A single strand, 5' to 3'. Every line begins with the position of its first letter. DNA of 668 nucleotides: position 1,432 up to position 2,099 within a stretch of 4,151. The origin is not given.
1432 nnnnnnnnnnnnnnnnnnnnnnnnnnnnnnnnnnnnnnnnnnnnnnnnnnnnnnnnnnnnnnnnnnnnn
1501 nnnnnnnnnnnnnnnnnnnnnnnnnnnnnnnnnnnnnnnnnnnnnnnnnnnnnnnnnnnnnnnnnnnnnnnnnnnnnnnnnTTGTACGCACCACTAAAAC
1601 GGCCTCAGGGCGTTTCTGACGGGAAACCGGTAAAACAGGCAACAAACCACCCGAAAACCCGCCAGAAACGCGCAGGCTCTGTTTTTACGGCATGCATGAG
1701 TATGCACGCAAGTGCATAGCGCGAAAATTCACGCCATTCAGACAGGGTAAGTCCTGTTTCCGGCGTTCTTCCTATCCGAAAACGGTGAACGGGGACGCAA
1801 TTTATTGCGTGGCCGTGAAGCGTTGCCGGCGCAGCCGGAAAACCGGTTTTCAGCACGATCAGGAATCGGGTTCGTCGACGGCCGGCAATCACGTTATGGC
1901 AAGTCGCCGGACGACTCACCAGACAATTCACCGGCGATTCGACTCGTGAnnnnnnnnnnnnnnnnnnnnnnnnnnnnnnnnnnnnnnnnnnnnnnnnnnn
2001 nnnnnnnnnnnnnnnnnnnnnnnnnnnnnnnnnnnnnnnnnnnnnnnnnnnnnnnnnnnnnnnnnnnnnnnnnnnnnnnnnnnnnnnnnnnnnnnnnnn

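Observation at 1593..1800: GC-rich putative cer accessory region with TGCATG palindromes, overlapped only by implausible ORFs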

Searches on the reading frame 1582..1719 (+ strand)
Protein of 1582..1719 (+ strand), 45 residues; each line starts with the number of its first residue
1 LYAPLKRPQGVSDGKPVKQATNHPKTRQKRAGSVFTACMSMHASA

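Call 63: search_protein_families(proteins=[window:1582-1719:+], library=ncbifam, max_evalue=0.01)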
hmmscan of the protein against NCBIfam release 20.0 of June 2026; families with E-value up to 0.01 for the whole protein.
window:1582-1719:+ (45 aa): 0 families

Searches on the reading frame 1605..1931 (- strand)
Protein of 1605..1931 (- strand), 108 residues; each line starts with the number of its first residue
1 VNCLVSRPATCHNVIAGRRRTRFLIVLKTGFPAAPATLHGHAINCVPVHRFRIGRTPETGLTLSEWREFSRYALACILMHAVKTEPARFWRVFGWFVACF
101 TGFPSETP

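Call 63: search_protein_families(proteins=[window:1605-1931:-], library=ncbifam, max_evalue=0.01)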
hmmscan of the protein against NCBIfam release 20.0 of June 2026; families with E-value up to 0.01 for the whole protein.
window:1605-1931:- (108 aa): 0 families

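Call 66: profile_search(protein=window:1605-1931:-)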
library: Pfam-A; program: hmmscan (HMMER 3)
A. the first sequence (108 residues): domains with independent E <= 10: 0; with E <= 0.001: 0
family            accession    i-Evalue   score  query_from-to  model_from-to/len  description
(no Pfam family matches the first sequence, even at E <= 10)

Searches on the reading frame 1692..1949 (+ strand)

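Call 63: search_protein_families(proteins=[window:1692-1949:+], library=ncbifam, max_evalue=0.01)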
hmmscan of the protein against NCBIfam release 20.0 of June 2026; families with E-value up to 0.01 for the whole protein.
window:1692-1949:+ (85 aa): 0 families

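Call 67: profile_search(protein=window:1692-1949:+)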
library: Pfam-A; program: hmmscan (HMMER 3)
A. the first sequence (85 residues): domains with independent E <= 10: 0; with E <= 0.001: 0
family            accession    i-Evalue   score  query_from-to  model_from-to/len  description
(no Pfam family matches the first sequence, even at E <= 10)
